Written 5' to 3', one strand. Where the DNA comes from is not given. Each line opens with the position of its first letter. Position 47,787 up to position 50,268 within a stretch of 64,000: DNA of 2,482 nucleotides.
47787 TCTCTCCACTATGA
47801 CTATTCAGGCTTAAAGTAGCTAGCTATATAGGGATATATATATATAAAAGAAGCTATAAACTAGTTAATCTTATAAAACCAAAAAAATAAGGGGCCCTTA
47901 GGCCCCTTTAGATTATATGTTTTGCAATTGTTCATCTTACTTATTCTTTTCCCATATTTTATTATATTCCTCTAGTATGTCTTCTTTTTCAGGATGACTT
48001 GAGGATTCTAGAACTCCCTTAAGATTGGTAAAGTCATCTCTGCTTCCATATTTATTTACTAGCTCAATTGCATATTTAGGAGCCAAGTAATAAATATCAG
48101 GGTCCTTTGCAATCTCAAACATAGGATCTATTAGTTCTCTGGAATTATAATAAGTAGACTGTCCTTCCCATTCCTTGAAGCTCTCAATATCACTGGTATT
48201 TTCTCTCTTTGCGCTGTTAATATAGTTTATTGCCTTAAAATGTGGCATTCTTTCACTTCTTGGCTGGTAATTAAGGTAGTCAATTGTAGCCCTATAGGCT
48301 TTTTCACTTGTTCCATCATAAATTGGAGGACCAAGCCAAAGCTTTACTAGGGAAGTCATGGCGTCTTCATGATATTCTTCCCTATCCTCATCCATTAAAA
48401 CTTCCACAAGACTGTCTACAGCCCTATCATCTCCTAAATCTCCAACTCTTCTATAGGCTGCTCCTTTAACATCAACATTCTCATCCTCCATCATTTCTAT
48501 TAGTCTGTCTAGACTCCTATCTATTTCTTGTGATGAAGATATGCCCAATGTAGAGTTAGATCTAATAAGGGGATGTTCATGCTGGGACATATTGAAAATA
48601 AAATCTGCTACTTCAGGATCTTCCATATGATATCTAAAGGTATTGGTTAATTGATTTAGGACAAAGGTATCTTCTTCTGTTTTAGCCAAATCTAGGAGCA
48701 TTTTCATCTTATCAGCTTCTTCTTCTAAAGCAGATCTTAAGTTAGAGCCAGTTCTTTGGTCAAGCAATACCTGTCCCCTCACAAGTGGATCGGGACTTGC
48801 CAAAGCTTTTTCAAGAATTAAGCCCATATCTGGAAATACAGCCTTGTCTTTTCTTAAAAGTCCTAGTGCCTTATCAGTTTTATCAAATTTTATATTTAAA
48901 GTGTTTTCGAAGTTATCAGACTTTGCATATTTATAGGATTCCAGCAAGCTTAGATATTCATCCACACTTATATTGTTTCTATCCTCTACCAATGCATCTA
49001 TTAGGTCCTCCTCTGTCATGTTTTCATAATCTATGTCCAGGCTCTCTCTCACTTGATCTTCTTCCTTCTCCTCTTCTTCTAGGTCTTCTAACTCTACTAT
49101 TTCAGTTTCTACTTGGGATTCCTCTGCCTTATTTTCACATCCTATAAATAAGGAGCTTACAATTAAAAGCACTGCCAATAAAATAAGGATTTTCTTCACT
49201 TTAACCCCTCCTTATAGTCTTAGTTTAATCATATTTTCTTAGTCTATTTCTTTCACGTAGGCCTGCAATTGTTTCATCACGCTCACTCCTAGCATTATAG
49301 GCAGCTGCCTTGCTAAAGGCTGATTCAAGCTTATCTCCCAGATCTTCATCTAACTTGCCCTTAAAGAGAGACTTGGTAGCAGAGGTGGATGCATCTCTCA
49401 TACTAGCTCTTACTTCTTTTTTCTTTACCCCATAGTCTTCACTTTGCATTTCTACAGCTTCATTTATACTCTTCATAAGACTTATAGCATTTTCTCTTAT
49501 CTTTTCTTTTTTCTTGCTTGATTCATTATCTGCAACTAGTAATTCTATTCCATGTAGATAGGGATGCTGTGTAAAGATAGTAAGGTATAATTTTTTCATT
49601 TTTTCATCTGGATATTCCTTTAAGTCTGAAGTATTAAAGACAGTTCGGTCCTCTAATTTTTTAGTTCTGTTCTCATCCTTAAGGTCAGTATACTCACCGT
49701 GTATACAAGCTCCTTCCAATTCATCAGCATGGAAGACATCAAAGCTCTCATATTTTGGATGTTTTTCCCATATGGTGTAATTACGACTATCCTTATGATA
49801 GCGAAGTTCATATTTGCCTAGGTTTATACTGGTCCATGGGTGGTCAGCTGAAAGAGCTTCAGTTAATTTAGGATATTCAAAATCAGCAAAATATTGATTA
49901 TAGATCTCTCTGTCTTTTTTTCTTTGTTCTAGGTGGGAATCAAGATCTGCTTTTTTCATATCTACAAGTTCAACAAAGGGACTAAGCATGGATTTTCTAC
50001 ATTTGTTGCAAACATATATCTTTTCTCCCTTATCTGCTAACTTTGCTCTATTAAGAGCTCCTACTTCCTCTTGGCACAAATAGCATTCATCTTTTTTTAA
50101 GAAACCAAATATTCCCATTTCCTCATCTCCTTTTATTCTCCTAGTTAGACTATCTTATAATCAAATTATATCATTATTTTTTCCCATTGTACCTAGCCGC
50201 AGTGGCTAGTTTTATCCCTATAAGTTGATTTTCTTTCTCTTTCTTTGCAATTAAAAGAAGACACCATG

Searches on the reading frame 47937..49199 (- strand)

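Call 12: search_protein_families(library=pfam, proteins=[window:47937-49199:-], max_evalue=0.001)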
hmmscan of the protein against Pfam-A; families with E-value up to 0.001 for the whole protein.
window:47937-49199:- (420 aa): 2 families
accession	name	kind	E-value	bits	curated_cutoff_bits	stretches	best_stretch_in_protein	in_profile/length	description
PF13646.12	HEAT_2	-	1.5e-11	44.8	27.7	1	206-280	10-83/88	HEAT repeats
PF02985.28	HEAT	-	0.00066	20.1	23.5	0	231-256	3-28/31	HEAT repeat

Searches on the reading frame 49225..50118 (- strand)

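Call 11: search_protein_families(library=pfam, proteins=[window:49225-50118:-], max_evalue=0.001)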
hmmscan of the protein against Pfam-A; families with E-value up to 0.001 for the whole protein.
window:49225-50118:- (297 aa): 1 family
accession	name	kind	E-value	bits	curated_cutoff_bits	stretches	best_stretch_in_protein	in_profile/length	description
PF14471.11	DUF4428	-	0.00059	20.1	27.8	0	11-49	1-34/51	Domain of unknown function (DUF4428)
